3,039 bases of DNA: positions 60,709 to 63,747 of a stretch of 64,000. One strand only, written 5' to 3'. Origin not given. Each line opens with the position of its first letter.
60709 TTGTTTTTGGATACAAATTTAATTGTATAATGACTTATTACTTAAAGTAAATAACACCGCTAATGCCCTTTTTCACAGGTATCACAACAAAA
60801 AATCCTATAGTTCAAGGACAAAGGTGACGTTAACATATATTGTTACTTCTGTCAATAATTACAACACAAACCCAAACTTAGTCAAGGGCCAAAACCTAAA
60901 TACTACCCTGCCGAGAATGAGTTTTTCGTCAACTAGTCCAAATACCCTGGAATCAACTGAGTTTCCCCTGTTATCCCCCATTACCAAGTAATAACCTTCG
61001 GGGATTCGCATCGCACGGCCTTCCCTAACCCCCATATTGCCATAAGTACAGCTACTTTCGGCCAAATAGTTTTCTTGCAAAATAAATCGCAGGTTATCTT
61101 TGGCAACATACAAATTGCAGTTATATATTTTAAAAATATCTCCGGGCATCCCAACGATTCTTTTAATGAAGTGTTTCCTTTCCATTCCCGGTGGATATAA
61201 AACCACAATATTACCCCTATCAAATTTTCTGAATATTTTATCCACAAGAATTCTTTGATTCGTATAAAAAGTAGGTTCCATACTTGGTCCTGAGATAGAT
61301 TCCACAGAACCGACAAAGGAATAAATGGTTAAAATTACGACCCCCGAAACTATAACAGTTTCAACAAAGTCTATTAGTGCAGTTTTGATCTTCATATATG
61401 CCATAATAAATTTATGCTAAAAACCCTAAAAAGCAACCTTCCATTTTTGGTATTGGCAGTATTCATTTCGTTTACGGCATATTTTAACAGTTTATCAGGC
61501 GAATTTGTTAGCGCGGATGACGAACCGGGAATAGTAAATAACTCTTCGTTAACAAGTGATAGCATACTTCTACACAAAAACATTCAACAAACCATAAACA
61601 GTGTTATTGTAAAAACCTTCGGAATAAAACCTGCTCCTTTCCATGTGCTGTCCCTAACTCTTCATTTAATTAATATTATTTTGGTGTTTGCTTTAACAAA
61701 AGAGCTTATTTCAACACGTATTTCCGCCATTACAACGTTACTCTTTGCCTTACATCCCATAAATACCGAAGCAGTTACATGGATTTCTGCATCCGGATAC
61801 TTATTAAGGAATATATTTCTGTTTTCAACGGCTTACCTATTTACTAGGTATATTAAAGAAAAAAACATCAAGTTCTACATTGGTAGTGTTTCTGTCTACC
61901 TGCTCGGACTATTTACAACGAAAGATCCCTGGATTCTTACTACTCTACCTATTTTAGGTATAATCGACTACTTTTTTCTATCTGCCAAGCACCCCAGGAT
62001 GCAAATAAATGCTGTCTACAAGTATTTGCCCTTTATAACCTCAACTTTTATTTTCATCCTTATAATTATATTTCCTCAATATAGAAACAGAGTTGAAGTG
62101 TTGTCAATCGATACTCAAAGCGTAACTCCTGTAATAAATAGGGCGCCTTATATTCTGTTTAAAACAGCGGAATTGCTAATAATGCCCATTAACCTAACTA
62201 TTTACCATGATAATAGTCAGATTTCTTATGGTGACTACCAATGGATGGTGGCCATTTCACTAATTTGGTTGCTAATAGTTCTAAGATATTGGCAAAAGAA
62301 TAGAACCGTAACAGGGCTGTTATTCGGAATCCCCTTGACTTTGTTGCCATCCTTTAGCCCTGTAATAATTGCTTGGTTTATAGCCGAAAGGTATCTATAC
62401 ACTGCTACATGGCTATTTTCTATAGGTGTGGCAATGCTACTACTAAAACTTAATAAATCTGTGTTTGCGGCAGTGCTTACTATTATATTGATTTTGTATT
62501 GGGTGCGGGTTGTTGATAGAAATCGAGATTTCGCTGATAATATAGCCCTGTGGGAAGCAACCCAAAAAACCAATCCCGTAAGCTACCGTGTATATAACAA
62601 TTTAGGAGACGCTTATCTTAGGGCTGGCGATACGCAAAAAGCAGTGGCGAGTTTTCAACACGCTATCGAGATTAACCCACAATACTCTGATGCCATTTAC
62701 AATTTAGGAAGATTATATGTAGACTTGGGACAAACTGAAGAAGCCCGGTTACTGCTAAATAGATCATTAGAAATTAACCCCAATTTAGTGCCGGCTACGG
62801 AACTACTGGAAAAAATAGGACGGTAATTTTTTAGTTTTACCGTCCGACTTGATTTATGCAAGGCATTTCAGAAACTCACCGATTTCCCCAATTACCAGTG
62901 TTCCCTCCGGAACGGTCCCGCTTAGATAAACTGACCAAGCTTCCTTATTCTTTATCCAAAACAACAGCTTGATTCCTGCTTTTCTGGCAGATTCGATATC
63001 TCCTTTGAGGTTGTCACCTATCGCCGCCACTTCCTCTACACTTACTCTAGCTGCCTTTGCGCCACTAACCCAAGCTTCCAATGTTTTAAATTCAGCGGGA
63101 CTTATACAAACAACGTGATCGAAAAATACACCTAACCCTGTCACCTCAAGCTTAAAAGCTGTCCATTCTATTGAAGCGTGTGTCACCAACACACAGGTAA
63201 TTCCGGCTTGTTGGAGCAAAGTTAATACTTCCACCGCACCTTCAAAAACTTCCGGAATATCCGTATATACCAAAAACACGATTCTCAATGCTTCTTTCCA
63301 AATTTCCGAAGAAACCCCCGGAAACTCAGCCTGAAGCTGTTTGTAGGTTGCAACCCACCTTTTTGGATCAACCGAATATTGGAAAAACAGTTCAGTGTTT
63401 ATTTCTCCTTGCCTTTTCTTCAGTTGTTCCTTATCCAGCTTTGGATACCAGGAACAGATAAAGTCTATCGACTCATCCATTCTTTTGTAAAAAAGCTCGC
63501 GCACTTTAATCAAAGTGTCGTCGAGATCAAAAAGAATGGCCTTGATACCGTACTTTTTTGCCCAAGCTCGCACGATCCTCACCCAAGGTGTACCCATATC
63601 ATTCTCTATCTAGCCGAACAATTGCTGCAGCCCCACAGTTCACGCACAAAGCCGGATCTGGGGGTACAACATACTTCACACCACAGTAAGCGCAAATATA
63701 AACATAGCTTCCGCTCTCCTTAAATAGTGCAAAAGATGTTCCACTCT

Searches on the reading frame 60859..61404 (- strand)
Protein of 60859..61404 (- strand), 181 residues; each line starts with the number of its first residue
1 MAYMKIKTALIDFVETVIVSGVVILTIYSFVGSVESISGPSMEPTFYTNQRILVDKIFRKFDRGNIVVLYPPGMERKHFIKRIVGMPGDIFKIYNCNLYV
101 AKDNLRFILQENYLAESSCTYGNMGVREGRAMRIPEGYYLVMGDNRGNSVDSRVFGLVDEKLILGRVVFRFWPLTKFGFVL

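Call 8: search_protein_families(library=pfam, proteins=[window:60859-61404:-], max_evalue=0.1)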
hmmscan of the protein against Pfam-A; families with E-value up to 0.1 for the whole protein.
window:60859-61404:- (181 aa): 2 families
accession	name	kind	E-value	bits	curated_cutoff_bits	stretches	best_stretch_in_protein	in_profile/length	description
PF10502.14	Peptidase_S26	-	8.1e-36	123.9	22.9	1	11-172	2-168/168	Signal peptidase, peptidase S26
PF00717.28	Peptidase_S24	-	0.00063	19.9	23.3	1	37-89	40-87/116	Peptidase S24-like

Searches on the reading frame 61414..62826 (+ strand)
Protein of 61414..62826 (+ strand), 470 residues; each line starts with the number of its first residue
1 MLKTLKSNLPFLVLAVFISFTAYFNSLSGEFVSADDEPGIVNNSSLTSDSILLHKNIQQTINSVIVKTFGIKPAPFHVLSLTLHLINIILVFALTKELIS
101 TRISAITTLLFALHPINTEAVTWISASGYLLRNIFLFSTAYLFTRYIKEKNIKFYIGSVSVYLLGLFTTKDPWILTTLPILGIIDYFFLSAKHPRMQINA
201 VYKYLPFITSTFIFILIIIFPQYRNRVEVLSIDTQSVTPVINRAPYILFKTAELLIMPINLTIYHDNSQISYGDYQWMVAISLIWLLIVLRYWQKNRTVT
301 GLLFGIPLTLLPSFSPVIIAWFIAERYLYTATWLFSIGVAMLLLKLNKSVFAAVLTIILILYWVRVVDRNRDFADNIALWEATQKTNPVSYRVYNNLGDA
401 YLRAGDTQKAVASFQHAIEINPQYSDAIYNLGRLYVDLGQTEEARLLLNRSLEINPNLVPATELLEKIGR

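Call 8: search_protein_families(library=pfam, proteins=[window:61414-62826:+], max_evalue=0.1)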
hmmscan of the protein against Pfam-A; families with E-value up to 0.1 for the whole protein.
window:61414-62826:+ (470 aa): 19 families
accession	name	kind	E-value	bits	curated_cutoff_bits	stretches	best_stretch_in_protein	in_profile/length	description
PF13181.12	TPR_8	-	1.8e-16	59.3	25.7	2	391-424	1-34/34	Tetratricopeptide repeat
PF00515.34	TPR_1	-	4.9e-16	58.2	27.8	2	392-424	2-34/34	Tetratricopeptide repeat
PF07719.23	TPR_2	-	5.8e-16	57.7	27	2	392-424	2-34/34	Tetratricopeptide repeat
PF13424.12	TPR_12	-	8.8e-16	58.3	30.1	2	393-454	5-74/77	Tetratricopeptide repeat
PF13431.12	TPR_17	-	1.4e-14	53.5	24.4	2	414-445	2-33/34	Tetratricopeptide repeat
PF14559.12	TPR_19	-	2.8e-12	47.2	25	1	402-457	2-57/68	Tetratricopeptide repeat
PF13432.12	TPR_16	-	5.1e-11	43.2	32.7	1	369-424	9-64/65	Tetratricopeptide repeat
PF13414.12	TPR_11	-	6.1e-11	42.3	26.8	2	398-439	1-42/42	TPR repeat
PF13428.12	TPR_14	-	1.1e-08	35.3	23.5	2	395-434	5-44/44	Tetratricopeptide repeat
PF13174.12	TPR_6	-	2.5e-08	34.5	26.3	2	426-457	1-32/33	Tetratricopeptide repeat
PF13176.12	TPR_7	-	3.8e-08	33.2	27.9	2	395-426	3-34/36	Tetratricopeptide repeat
PF13371.12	TPR_9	-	2.5e-07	31.1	35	2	400-458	4-62/73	Tetratricopeptide repeat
PF13374.12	TPR_10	-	4.6e-07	30.1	27.5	2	393-420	4-31/42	Tetratricopeptide repeat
PF07721.20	TPR_4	-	0.0005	20.9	27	0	429-445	5-21/26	Tetratricopeptide repeat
PF25068.1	ARM_TT21_4th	-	0.0013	19.4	30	1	396-456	4-63/153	Tetratricopeptide repeat protein 21 forth ARM domain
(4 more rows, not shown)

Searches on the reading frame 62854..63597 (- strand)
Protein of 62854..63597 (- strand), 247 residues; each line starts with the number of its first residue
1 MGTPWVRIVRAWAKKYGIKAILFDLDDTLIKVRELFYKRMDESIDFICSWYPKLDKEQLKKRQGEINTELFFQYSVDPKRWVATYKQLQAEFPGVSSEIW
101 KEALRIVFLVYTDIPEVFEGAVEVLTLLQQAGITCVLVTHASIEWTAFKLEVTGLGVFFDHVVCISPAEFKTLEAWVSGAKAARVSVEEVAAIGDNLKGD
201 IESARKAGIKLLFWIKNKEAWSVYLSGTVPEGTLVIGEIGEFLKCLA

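Call 8: search_protein_families(library=pfam, proteins=[window:62854-63597:-], max_evalue=0.1)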
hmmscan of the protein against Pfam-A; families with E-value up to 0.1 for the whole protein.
window:62854-63597:- (247 aa): 6 families
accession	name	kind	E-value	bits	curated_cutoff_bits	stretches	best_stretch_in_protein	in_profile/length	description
PF00702.32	Hydrolase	-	8.7e-20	72.4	26.4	1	18-208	1-191/191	haloacid dehalogenase-like hydrolase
PF13419.12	HAD_2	-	7.9e-17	62.4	23.8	1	21-212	1-176/178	Haloacid dehalogenase-like hydrolase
PF12710.13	HAD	-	2.4e-06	28.5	27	1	21-169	1-134/189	haloacid dehalogenase-like hydrolase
PF13242.12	Hydrolase_like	-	5e-05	23.6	22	1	181-212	15-46/75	HAD-hyrolase-like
PF13344.12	Hydrolase_6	-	0.0045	17.4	27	1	116-167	14-66/101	Haloacid dehalogenase-like hydrolase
PF09419.16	PGP_phosphatase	-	0.019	15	20.4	0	13-52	36-76/168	Mitochondrial PGP phosphatase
